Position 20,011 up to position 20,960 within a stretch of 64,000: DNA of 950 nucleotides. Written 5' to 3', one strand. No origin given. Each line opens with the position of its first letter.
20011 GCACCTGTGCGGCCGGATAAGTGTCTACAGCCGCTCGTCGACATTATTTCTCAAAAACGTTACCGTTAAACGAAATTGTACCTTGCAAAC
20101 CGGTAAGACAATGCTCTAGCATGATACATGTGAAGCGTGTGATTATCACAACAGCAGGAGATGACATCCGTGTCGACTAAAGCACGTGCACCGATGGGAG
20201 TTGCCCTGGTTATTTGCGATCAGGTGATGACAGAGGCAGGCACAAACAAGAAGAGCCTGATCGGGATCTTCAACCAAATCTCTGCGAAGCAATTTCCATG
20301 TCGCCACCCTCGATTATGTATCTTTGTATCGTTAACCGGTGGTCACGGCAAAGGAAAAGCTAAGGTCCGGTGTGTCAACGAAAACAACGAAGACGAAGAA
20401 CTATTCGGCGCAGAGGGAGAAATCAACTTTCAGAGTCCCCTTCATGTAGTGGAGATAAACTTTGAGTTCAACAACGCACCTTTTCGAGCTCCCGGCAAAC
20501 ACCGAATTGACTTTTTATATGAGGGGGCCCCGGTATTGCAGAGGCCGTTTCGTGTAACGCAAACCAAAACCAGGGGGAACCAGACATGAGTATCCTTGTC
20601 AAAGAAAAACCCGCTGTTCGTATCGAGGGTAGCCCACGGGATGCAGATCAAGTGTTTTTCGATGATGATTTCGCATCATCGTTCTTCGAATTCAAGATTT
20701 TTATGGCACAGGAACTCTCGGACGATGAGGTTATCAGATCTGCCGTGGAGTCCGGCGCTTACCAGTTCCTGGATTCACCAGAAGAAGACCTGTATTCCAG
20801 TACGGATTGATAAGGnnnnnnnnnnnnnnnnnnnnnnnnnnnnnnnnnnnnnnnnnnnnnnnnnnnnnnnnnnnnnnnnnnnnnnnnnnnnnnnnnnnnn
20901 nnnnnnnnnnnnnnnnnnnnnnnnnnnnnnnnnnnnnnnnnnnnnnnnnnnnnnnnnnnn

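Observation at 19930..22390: Lower-GC accessory islet adjacent to tRNA-Thr carrying three type II toxin-antitoxin modules and a possible IS remnant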

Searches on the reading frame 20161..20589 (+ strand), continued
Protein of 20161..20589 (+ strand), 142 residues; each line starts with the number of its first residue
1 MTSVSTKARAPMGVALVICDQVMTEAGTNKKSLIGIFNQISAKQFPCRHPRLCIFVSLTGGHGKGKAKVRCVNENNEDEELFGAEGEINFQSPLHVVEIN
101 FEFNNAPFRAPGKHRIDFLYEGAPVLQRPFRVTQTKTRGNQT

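Call 62: search_protein_families(library=phrogs, max_evalue=0.01, proteins=[window:20161-20589:+])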
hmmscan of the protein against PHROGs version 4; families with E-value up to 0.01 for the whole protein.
window:20161-20589:+ (142 aa): 1 family
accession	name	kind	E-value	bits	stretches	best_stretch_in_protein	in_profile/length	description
phrog_5881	-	unknown function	0.0014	19.4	0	81-132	80-131/138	-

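Call 64: search_solved_structures(query=A1, max_evalue=1)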
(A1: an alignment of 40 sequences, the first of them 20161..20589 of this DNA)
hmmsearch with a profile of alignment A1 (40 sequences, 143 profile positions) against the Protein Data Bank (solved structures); distinct sequences matched with E-value up to 1: 2.
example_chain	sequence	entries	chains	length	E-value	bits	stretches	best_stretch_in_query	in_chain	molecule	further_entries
7nwi_cc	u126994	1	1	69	0.51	13.4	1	42-94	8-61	40S ribosomal protein S28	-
3jag_cc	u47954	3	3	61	0.88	12.6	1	42-94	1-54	eS28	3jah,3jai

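Call 75: search_protein_representatives(alignment_id=A1)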
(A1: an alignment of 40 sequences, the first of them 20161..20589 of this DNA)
Query: 40 sequences, 143 profile positions. Proteins with E-value up to 0.001 (for the whole library): 4014; up to 1e-10: 1412; up to 1e-30: 84. The best 150 are listed.
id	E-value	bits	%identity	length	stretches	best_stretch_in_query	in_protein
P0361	6.3e-65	233.6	-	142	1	4-143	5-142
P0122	1.7e-56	206.2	-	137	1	3-134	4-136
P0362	1.8e-45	170.5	-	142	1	4-135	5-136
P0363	2.7e-45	169.9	-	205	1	3-132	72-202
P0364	7.2e-44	165.3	-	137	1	4-132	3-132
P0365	6.6e-42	158.9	-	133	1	4-129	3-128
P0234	4.2e-41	156.3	-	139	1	5-137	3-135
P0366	5.7e-41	155.9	-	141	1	3-134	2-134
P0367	5.8e-41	155.9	-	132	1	3-130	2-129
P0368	1.6e-40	154.4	-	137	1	3-130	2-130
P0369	7.0e-40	152.4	-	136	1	3-131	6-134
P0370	1.4e-39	151.4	-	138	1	2-134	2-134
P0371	5.3e-39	149.5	-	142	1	3-141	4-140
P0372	5.8e-39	149.4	-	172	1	3-129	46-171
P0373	1.9e-38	147.7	-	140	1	9-137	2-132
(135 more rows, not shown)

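Call 78: search_protein_families(library=pfam, max_evalue=0.1, proteins=[L092:3834-6614:-, L100:22-492:+])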
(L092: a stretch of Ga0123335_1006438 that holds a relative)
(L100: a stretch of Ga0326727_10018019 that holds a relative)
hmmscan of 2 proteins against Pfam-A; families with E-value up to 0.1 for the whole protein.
L092:3834-6614:- (926 aa): 7 families
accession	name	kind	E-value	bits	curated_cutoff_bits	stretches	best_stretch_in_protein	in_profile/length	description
PF20473.4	MmeI_Mtase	-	4.5e-90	301.8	27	1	339-601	3-258/259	MmeI, DNA-methyltransferase domain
PF20466.3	MmeI_TRD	-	4.8e-75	251.9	27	1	625-827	2-206/207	MmeI, target recognition domain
PF20464.3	MmeI_N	-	7.4e-36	124.6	27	1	11-179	2-180/181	MmeI, N-terminal domain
PF20467.3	MmeI_C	-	1.9e-27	95.8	27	1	831-910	3-80/83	MmeI, C-terminal domain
PF20465.4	MmeI_hel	-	1.1e-20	74.6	27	1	186-262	2-75/75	MmeI, helicase spacer domain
PF02384.22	N6_Mtase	-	7.4e-06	25.9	20.4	1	358-528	49-175/311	N-6 DNA Methylase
PF07669.17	Eco57I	-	0.0023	18.5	25.3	1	409-523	2-121/171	Eco57I restriction-modification methylase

L100:22-492:+ (156 aa): 4 families
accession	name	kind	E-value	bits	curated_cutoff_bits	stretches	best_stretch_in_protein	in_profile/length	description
PF19571.5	ACT_8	-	5e-20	72.2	23.5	1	17-155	3-139/141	ACT domain pair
PF22629.2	ACT_AHAS_ss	-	0.0001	22.8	27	1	20-71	1-54/67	AHAS small subunit-like ACT domain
PF01842.31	ACT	-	0.0023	18.1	27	1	21-66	4-52/66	ACT domain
PF13291.12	ACT_4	-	0.0084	17.2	27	1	20-62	9-51/80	ACT domain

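Call 89: fold_search(model_id=the predicted structure, library=viral)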
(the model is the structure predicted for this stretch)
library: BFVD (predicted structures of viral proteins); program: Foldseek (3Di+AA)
matches with E <= 10: 1475; with E <= 0.001: 7
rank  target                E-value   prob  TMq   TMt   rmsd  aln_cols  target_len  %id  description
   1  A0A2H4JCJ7            9.2e-09  1.00  0.76  0.78   2.9       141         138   18  Uncharacterized protein [uncultured Caudovirales phage]
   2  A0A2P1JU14            1.1e-08  1.00  0.76  0.80   2.0       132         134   14  Uncharacterized protein [Anoxybacillus phage A403]
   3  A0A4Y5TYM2            3.0e-07  1.00  0.64  0.35   3.7       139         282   15  (no name in the UniProt tables at hand)
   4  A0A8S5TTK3            2.9e-05  1.00  0.67  0.59   3.4       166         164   12  Uncharacterized protein [Siphoviridae sp. ct5jB2]
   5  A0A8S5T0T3            4.9e-05  1.00  0.60  0.52   6.4       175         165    9  Uncharacterized protein [Siphoviridae sp. ctKFk2]
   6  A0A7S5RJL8            9.0e-04  1.00  0.44  0.35   6.7       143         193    6  (no name in the UniProt tables at hand)
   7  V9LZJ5                1.0e-03  1.00  0.40  0.25   5.3       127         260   15  Uncharacterized protein [Vibrio phage VP4B]
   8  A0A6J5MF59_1          1.2e-03  1.00  0.38  0.09  10.8       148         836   11  Uncharacterized protein [uncultured Caudovirales phage]
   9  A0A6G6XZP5            1.5e-03  1.00  0.38  0.39   9.0       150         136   15  (no name in the UniProt tables at hand)
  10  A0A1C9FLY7            1.8e-03  1.00  0.44  0.18   5.6       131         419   10  (no name in the UniProt tables at hand)
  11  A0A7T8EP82            2.1e-03  1.00  0.44  0.53   5.8       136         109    6  (no name in the UniProt tables at hand)
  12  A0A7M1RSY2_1          2.2e-03  1.00  0.40  0.07   6.5       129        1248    9  Spore coat protein-like protein [uncultured phage cr124_1]
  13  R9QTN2                2.6e-03  0.99  0.39  0.32  11.1       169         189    6  Uncharacterized protein [Haloarcula sinaiiensis tailed virus 1]
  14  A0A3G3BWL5            2.9e-03  1.00  0.51  0.44   7.9       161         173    9  (no name in the UniProt tables at hand)
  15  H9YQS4                2.9e-03  1.00  0.40  0.20  13.2       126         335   14  (no name in the UniProt tables at hand)
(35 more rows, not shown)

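Call 90: search_dna_similar(query=window:20161-20589:+, collection=phages, mode=protein, max_evalue=10, max_rows=25)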
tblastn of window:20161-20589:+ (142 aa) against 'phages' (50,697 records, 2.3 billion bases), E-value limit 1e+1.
Records with a match: 5; places in all: 5; records where one place covers at least 80% of the query: 0.
Best place of each record, by identity: <60% 5.
By first word of the organism name: Pseudomonas 3; Xylella 2.
By host as written in the record: - 3; Xylella fastidiosa 2.
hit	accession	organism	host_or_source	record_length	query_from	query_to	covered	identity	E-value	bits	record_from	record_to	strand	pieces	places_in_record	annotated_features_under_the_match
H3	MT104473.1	Pseudomonas phage MR13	-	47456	17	122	75%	29.5%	2e-3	42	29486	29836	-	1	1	hypothetical protein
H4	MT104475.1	Pseudomonas phage MR15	-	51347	17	122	75%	29.5%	2e-3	42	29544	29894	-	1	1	hypothetical protein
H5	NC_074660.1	Pseudomonas phage MR15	-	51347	17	122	75%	29.5%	2e-3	42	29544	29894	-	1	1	hypothetical protein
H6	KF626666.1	Xylella phage Paz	Xylella fastidiosa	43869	50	138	63%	28.3%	4e+0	33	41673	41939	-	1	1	endolysin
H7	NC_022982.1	Xylella phage Paz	Xylella fastidiosa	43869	50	138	63%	28.3%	4e+0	33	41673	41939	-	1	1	endolysin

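Call 91: get_annotated_region(hit=H3, flank=4000)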
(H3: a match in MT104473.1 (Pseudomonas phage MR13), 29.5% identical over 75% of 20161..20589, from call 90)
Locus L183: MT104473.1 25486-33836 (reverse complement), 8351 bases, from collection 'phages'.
description: Pseudomonas phage MR13, complete genome.
organism: Pseudomonas phage MR13 (NCBI taxid 2711177)
taxonomy: Viruses; Duplodnaviria; Heunggongvirae; Uroviricota; Caudoviricetes
host: -; source: -; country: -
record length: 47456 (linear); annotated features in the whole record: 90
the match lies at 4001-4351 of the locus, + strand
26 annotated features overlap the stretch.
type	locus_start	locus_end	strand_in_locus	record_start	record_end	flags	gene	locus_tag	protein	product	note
CDS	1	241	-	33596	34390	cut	-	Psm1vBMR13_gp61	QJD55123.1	putative antirepressor protein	-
CDS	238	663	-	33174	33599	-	-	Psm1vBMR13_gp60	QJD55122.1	putative glycoside hydrolase family 3 protein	-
CDS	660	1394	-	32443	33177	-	-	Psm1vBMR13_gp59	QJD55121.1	putative thioredoxin family protein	-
CDS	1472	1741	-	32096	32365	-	-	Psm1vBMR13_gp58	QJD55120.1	putative Cro/Cl family transcriptional regulator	-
CDS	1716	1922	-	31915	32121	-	-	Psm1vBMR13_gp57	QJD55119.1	putative HTH-type transcriptional regulator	-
CDS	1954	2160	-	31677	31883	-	-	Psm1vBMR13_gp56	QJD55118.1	Cro-like protein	-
CDS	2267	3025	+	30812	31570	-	-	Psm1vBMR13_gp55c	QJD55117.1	repressor protein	repressor protein cI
CDS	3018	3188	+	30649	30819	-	-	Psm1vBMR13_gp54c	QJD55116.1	hypothetical protein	-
CDS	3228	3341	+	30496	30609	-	-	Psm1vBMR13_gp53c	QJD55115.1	hypothetical protein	-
CDS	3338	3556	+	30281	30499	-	-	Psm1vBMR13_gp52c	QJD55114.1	putative helix-turn-helix domain protein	-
CDS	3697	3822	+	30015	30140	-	-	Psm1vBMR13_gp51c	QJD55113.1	hypothetical protein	-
CDS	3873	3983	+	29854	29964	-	-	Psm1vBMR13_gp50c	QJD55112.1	hypothetical protein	-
CDS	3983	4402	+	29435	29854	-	-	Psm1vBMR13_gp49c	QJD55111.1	hypothetical protein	-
CDS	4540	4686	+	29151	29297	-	-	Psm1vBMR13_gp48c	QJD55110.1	hypothetical protein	-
CDS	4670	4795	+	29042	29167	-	-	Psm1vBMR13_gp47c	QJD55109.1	hypothetical protein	-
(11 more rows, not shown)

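Call 92: search_protein_families(library=pfam, max_evalue=0.1, proteins=[L183:3983-4402:+, L183:4540-4686:+, L183:4956-5531:+])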
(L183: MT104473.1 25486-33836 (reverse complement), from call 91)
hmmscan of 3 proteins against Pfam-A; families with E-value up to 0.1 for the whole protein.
L183:3983-4402:+ (139 aa): 1 family
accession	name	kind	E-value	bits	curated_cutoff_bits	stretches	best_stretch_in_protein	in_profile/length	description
PF22091.2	DUF6941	-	2.9e-11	44.2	27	1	6-127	3-118/125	Family of unknown function (DUF6941)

L183:4540-4686:+ (48 aa): 0 families

L183:4956-5531:+ (191 aa): 1 family
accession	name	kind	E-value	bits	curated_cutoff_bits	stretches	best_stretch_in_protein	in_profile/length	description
PF14005.11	YpjP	-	0.041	14.3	27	0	53-84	20-51/134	YpjP-like protein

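Call 99: find_related_loci(query=A1, collection=viral_contigs, flank=2000)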
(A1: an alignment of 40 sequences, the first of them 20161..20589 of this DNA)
Query A1 (142 aa) in viral_contigs; peptide patterns used: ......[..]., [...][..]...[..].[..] (x = any residue, [..] = any of these).
43 stretches matched a pattern, but none encodes a relative of the query by tblastn (E <= 1e-3).

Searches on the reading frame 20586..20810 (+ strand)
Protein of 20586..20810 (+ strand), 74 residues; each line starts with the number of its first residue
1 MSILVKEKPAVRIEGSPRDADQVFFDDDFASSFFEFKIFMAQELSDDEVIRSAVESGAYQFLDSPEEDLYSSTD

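Call 7: search_protein_families(library=pfam, max_evalue=0.1, proteins=[window:20586-20810:+])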
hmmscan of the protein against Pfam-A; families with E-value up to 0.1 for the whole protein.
window:20586-20810:+ (74 aa): 1 family
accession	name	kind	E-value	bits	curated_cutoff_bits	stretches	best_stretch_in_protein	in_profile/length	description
PF22893.2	ULD_2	-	0.091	13.4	24.5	0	28-66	21-58/85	Ubiquitin-like domain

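Call 8: search_protein_families(library=ncbifam, max_evalue=0.1, proteins=[window:20586-20810:+])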
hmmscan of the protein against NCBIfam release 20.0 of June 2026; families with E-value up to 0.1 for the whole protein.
window:20586-20810:+ (74 aa): 1 family
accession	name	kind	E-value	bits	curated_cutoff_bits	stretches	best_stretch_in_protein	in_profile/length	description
NF001385.0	PRK00279.2-3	equivalog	0.037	13.6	315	1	11-52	85-126/213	adenylate kinase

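Call 61: search_protein_families(library=padloc, max_evalue=0.01, proteins=[window:20586-20810:+])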
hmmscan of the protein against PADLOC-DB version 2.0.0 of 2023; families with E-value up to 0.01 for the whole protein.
window:20586-20810:+ (74 aa): 0 families

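Call 62: search_protein_families(library=phrogs, max_evalue=0.01, proteins=[window:20586-20810:+])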
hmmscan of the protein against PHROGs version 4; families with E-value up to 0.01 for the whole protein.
window:20586-20810:+ (74 aa): 0 families

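Call 65: search_solved_structures(query=A3, max_evalue=1)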
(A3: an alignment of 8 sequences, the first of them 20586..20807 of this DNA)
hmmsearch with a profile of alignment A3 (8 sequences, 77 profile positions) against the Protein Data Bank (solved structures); distinct sequences matched with E-value up to 1: 0.
